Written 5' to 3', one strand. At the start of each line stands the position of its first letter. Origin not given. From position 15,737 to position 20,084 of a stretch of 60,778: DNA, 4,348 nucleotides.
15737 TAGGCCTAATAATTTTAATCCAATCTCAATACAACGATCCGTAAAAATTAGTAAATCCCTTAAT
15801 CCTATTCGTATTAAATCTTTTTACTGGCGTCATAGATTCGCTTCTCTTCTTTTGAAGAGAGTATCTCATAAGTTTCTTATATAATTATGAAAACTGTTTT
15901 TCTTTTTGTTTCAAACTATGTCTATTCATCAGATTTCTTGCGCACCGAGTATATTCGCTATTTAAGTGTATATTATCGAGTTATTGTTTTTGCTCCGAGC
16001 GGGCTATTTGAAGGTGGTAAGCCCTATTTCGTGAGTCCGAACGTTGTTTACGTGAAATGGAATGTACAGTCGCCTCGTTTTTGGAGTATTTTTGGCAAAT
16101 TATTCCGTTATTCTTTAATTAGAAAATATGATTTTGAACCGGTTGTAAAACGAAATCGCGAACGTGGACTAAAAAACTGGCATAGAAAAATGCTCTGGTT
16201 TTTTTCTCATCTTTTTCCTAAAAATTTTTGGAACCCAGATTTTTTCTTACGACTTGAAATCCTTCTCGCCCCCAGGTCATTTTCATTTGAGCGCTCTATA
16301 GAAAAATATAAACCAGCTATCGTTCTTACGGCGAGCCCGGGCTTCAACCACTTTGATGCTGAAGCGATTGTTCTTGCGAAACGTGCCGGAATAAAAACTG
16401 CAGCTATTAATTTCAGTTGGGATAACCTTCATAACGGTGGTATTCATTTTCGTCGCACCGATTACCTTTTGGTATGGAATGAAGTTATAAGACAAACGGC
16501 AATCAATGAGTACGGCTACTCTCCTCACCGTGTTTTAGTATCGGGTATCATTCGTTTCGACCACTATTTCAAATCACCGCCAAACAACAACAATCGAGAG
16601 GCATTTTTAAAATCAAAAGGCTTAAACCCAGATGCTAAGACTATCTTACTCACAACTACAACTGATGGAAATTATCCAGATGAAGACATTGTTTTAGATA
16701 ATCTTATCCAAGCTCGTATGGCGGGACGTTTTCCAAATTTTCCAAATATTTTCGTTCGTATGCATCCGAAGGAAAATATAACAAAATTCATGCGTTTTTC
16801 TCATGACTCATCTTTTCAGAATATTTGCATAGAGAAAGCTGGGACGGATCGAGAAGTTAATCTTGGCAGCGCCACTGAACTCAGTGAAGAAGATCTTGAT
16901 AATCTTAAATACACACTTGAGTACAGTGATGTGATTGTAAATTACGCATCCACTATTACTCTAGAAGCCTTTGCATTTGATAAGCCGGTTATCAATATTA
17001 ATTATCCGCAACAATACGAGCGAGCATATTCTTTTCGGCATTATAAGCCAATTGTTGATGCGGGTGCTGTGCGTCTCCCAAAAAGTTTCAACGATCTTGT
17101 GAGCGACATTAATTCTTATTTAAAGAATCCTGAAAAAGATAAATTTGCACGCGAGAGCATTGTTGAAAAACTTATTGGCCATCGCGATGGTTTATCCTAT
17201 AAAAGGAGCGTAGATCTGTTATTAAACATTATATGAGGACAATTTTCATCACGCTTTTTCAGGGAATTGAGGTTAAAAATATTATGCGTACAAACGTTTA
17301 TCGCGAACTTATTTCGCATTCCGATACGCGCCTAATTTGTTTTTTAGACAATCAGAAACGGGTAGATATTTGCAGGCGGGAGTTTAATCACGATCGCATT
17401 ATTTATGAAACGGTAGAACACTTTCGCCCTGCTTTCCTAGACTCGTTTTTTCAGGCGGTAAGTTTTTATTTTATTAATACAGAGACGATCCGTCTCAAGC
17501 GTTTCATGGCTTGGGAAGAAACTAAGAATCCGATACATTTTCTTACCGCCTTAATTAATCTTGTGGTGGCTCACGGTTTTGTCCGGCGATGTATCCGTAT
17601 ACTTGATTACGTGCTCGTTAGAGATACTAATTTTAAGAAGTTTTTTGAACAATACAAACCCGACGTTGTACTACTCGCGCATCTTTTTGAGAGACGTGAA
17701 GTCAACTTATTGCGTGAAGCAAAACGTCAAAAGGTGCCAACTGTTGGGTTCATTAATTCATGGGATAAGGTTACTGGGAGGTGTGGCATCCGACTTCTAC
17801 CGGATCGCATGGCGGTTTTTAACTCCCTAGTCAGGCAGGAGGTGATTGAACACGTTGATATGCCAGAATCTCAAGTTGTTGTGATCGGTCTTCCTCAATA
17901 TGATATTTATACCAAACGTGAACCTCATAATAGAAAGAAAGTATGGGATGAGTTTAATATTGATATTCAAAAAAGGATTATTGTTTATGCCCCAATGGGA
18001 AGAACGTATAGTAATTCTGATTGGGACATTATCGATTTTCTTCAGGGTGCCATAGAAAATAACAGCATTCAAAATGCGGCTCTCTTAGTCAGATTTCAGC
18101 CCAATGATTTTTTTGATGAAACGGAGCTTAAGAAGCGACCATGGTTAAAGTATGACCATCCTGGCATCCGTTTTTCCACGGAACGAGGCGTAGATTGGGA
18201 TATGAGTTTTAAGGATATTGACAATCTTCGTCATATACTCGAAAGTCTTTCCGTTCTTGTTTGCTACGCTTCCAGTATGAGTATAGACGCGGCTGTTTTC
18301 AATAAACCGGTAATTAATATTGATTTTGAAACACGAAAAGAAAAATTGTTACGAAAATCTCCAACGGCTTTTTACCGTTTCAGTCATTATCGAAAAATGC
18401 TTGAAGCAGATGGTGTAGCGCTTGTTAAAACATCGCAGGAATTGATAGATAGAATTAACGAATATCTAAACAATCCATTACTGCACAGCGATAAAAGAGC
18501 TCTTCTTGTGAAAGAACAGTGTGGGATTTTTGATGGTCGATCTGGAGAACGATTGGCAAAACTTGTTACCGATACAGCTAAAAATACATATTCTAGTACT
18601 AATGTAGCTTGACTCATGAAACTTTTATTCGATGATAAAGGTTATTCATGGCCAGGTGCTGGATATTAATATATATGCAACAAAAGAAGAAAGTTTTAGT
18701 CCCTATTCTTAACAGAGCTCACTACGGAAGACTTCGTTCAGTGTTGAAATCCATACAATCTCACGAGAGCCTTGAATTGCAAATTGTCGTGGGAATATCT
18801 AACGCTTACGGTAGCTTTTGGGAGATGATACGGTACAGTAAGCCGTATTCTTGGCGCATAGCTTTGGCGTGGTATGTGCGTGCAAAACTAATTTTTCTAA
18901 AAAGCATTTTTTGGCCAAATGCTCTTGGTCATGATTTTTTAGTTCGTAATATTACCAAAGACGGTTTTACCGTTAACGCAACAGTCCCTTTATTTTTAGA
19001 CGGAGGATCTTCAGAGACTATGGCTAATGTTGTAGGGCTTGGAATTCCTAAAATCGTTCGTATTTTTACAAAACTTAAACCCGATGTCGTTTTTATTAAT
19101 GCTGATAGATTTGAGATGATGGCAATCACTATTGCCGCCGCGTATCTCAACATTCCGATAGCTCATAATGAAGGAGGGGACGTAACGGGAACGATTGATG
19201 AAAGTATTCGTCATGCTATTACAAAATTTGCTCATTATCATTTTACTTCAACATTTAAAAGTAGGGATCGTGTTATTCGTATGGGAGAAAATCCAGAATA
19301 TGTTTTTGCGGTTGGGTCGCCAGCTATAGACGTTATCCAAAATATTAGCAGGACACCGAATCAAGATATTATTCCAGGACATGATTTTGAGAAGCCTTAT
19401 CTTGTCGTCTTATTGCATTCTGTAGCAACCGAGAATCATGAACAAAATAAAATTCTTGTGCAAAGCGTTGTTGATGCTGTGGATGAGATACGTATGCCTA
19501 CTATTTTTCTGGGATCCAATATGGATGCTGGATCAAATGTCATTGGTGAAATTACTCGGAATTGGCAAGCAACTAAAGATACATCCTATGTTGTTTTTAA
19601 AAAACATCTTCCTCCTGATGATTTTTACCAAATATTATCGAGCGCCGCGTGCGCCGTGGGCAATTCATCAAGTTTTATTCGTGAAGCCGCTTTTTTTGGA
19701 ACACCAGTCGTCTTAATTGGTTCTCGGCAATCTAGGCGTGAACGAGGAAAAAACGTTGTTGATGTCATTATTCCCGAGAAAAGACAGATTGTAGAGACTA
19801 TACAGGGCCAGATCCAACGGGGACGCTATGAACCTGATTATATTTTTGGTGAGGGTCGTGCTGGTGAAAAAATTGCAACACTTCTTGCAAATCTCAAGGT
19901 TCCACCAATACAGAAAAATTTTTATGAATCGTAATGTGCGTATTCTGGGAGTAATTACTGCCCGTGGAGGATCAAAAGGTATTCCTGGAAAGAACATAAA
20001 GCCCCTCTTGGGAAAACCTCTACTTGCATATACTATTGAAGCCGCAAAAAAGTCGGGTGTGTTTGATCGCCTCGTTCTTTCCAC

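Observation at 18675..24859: NeuC-NeuA-NeuB sialic-acid pathway embedded in a CPR glycan locus, with three unusual co-transcribed partners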

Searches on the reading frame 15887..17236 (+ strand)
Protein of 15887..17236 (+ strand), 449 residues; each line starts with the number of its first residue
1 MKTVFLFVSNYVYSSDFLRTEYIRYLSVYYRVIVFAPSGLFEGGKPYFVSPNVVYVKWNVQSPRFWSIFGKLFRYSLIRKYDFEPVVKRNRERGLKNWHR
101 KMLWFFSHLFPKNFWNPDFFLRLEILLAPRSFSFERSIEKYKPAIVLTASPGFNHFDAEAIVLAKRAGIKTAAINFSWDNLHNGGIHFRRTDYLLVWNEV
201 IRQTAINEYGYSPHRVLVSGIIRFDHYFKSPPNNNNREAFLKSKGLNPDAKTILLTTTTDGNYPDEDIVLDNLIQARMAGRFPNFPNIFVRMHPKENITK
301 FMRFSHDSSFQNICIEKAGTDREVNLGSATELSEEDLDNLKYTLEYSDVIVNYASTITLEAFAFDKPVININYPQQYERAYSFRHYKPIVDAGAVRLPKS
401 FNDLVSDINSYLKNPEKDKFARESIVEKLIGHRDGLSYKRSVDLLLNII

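Call 8: search_protein_families(library=pfam, proteins=[window:15887-17236:+], max_evalue=0.001)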
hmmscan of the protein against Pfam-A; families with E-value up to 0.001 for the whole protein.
window:15887-17236:+ (449 aa): 1 family
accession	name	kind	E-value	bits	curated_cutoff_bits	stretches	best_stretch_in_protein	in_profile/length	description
PF04464.20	Glyphos_transf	-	2.3e-07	30.6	22.1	1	188-446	132-366/367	CDP-Glycerol:Poly(glycerophosphate) glycerophosphotransferase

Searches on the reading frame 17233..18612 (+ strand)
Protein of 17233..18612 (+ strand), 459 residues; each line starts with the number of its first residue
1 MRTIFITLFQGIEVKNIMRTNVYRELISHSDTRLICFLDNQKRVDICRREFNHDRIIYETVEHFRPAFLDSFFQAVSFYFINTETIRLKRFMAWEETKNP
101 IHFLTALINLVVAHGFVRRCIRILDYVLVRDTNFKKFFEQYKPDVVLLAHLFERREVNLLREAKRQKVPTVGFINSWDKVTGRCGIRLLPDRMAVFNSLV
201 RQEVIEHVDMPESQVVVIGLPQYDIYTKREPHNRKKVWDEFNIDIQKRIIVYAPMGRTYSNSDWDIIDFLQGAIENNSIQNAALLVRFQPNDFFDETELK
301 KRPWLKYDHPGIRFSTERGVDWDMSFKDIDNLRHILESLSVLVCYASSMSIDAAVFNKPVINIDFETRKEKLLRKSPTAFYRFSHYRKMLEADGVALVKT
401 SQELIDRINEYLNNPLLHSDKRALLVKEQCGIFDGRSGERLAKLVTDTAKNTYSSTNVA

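Call 4: search_protein_families(library=pfam, proteins=[window:17233-18612:+], max_evalue=0.01)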
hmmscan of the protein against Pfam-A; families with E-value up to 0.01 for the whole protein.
window:17233-18612:+ (459 aa): 1 family
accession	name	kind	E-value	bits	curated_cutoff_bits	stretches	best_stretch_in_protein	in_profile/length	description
PF04464.20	Glyphos_transf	-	1.2e-11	44.6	22.1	1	209-445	154-365/367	CDP-Glycerol:Poly(glycerophosphate) glycerophosphotransferase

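Call 5: search_protein_families(library=ncbifam, proteins=[window:17233-18612:+], max_evalue=0.01)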
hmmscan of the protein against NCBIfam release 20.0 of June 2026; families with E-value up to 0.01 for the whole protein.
window:17233-18612:+ (459 aa): 3 families
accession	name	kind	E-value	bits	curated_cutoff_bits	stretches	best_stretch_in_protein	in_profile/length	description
NF046086.1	BFO_1060_trans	domain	3.7e-14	52.6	200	1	132-254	37-169/365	BFO_1060 family glycosyltransferase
TIGR03568.1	NeuC_NnaA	equivalog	0.0054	15.7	235.9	0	210-363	164-306/365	UDP-N-acetylglucosamine 2-epimerase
NF041711.1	TagprimaseTarB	equivalog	0.0081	15.5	500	0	209-265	172-227/362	teichoic acid glycerol-phosphate primase TarB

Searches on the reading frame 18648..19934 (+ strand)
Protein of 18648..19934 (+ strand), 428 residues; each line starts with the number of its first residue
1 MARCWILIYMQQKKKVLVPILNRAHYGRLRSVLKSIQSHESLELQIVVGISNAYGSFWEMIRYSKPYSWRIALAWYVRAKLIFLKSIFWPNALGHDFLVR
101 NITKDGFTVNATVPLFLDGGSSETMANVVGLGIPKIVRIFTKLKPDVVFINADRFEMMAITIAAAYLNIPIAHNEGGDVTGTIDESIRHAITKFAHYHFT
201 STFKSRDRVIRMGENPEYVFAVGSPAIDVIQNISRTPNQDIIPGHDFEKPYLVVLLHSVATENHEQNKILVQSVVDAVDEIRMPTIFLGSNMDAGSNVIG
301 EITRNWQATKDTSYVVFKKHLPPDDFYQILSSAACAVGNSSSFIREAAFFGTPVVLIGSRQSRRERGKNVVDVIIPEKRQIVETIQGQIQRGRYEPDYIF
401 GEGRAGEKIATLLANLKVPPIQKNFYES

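Call 4: search_protein_families(library=pfam, proteins=[window:18648-19934:+], max_evalue=0.01)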
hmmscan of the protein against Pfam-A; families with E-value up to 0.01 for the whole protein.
window:18648-19934:+ (428 aa): 1 family
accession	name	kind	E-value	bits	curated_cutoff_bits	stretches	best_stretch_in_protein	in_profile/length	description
PF02350.25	Epimerase_2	-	1.3e-60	205.5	30.6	1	102-413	27-346/347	UDP-N-acetylglucosamine 2-epimerase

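Call 5: search_protein_families(library=ncbifam, proteins=[window:18648-19934:+], max_evalue=0.01)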
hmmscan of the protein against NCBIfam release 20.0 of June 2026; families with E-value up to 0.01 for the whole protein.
window:18648-19934:+ (428 aa): 2 families
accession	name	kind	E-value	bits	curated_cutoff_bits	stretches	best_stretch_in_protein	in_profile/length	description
TIGR03568.1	NeuC_NnaA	equivalog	2.9e-97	325.8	235.9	2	99-413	48-365/365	UDP-N-acetylglucosamine 2-epimerase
TIGR00236.1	wecB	equivalog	4.9e-18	65.4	210.15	1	124-415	66-364/366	non-hydrolyzing UDP-N-acetylglucosamine 2-epimerase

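Call 10: search_solved_structures(query=window:18648-19934:+, max_evalue=0.001, show_alignments=2)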
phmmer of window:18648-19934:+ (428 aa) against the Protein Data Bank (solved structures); distinct sequences matched with E-value up to 0.001: 26.
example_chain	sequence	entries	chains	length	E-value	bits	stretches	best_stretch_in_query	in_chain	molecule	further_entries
4zht_A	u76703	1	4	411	1.4e-56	195.3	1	99-425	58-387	Bifunctional UDP-N-acetylglucosamine 2-epimerase/N-acetylmannosamine kinase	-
5xvs_A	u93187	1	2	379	2.2e-46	161.8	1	99-393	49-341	GDP/UDP-N,N'-diacetylbacillosamine 2-epimerase (Hydrolyzing)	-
5zlr_A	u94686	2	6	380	2.3e-46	161.8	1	99-393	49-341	GDP/UDP-N,N'-diacetylbacillosamine 2-epimerase (Hydrolyzing)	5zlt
4neq_A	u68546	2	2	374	7.9e-12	48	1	122-414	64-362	UDP-N-acetylglucosamine 2-epimerase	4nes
3dzc_A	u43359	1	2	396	5.9e-10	41.8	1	135-414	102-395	UDP-N-acetylglucosamine 2-epimerase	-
1vgv_A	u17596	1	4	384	1.4e-09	40.6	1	138-388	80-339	UDP-N-acetylglucosamine 2-epimerase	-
1f6d_A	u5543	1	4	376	1.5e-09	40.5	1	138-387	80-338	UDP-N-ACETYLGLUCOSAMINE 2-EPIMERASE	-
1o6c_A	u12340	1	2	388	2.4e-09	39.8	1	122-239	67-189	UDP-N-acetylglucosamine 2-epimerase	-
4fkz_A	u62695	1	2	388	2.4e-09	39.8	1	122-238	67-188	UDP-N-acetylglucosamine 2-epimerase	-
5dld_A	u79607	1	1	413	6.1e-09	38.5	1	123-240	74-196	UDP-N-Acetylglucosamine 2-epimerase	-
7ya2_A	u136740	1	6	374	2.9e-08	36.2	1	121-288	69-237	Capsular polysaccharide synthesis enzyme CapG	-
5enz_A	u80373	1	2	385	3.3e-08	36.1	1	121-409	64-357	UDP-GlcNAc 2-epimerase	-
3beo_A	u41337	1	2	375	5.9e-08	35.2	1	122-358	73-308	UDP-N-acetylglucosamine 2-epimerase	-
8ahe_A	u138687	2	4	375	6e-08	35.2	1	122-358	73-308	UDP-N-acetylglucosamine 2-epimerase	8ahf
6vlb_A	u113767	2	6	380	3.1e-07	32.8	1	133-394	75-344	UDP-N-acetylglucosamine 2-epimerase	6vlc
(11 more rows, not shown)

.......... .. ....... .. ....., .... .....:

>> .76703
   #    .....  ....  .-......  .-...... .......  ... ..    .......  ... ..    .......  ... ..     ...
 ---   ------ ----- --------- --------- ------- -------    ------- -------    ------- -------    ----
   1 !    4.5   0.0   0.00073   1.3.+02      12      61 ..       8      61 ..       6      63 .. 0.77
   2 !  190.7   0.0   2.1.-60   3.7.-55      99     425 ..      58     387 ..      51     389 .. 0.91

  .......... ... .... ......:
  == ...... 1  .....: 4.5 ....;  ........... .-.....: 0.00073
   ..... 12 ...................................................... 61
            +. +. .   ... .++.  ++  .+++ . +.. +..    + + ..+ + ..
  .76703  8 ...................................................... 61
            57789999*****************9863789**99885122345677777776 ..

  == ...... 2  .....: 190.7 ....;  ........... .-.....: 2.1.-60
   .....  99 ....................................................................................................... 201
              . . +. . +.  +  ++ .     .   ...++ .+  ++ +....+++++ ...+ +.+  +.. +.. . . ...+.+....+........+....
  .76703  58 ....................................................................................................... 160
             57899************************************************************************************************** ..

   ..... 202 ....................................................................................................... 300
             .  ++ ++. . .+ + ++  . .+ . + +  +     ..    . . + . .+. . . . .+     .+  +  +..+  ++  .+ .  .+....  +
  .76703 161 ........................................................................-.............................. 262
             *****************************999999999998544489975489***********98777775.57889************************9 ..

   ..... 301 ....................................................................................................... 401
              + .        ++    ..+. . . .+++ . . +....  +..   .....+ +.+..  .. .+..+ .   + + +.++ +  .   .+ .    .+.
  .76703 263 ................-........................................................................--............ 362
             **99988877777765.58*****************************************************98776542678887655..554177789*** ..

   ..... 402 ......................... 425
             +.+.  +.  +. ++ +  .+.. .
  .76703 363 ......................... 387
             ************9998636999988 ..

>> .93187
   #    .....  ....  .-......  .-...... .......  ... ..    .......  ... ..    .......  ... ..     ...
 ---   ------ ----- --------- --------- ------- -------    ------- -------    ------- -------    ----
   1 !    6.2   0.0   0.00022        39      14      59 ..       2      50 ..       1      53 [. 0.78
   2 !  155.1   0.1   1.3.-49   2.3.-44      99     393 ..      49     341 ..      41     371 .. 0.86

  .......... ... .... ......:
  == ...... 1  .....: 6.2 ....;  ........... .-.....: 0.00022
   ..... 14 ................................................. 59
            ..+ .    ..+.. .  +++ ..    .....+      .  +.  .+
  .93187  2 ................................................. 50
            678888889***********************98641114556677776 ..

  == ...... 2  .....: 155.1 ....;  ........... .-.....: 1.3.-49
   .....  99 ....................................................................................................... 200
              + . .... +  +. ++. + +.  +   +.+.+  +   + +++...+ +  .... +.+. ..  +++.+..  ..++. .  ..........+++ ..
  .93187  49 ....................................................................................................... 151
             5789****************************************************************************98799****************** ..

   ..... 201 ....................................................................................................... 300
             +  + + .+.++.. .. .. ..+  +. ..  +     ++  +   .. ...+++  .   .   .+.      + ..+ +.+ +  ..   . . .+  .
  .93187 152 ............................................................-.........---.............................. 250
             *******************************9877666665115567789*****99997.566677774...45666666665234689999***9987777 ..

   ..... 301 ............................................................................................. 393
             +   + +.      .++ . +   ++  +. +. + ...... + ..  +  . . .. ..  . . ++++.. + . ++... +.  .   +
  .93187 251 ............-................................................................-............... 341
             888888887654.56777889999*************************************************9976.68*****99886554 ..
